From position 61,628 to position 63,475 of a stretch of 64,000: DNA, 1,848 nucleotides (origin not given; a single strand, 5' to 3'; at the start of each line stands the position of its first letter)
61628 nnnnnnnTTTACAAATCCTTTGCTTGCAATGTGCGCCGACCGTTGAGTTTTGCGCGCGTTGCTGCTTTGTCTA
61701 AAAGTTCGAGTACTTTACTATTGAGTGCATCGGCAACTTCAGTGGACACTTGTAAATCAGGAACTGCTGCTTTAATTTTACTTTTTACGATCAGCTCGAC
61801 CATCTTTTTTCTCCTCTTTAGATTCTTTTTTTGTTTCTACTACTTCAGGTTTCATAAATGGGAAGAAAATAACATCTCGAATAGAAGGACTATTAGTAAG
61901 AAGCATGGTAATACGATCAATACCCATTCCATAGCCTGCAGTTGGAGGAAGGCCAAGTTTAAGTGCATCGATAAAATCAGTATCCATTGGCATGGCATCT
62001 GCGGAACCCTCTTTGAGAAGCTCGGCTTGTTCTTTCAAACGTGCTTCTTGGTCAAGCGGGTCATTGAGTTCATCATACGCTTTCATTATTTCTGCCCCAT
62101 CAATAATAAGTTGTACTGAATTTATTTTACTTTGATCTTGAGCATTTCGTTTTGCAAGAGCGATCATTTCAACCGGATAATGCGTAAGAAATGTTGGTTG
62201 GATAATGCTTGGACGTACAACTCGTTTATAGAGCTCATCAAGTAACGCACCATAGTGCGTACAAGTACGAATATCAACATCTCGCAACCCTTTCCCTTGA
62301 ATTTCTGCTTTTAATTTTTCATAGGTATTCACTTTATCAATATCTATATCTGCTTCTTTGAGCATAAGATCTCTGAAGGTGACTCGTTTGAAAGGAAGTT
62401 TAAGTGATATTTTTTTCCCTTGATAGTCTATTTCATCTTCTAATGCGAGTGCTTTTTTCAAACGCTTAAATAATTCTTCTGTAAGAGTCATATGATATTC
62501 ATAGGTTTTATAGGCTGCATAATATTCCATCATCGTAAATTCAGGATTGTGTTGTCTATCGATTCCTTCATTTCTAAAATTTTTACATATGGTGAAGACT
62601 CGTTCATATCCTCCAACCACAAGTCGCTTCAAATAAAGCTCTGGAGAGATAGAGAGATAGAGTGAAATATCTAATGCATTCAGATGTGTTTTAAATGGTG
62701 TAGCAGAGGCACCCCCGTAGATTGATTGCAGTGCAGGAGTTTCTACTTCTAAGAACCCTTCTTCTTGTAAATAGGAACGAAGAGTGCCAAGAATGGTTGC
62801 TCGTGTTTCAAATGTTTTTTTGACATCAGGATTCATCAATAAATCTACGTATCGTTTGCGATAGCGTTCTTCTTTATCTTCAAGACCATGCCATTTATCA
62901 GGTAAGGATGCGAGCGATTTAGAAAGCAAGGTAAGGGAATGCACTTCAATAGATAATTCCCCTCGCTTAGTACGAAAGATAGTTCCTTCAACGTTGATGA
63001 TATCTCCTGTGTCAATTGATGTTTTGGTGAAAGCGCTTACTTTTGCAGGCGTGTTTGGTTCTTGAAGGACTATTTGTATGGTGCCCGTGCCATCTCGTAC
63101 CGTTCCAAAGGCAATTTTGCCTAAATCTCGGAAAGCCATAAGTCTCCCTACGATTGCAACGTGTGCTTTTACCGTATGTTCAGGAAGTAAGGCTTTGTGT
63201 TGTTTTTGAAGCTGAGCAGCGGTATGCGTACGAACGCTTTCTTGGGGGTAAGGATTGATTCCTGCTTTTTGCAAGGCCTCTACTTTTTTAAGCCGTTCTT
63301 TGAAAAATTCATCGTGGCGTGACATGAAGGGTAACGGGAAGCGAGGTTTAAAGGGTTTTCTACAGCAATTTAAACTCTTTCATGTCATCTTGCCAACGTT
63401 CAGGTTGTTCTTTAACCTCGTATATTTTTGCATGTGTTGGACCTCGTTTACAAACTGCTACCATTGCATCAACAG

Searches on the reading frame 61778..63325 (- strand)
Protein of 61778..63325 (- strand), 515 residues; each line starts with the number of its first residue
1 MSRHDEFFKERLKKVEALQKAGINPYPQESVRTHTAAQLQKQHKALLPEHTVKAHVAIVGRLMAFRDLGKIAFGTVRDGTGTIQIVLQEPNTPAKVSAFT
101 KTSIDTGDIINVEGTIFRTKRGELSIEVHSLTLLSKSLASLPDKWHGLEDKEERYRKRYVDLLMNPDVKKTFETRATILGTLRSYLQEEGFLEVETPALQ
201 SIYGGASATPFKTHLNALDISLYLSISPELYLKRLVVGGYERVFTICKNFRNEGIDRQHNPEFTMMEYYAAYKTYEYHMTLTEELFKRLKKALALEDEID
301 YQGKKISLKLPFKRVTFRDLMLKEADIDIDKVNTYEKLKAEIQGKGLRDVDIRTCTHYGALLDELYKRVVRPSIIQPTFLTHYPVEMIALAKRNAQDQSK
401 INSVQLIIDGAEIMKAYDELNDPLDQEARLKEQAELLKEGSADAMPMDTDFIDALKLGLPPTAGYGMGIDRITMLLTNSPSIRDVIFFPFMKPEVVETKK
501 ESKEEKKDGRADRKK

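Call 12: search_protein_families(library=pfam, proteins=[window:61778-63325:-], max_evalue=0.01)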
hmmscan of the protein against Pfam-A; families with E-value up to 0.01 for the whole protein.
window:61778-63325:- (515 aa): 4 families
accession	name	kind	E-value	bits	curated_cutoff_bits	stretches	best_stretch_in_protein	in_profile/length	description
PF00152.25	tRNA-synt_2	-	5.1e-82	275.8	25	1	151-491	2-307/308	tRNA synthetases class II (D, K and N)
PF01336.31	tRNA_anti-codon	-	9.7e-17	61.1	27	1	56-134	1-75/75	OB-fold nucleic acid binding domain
PF01409.25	tRNA-synt_2d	-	2.7e-05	24.2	19.8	0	463-485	213-235/246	tRNA synthetases class II core domain (F)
PF23816.1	DUF7187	-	0.0014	19.4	27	1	175-203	35-63/71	Family of unknown function (DUF7187)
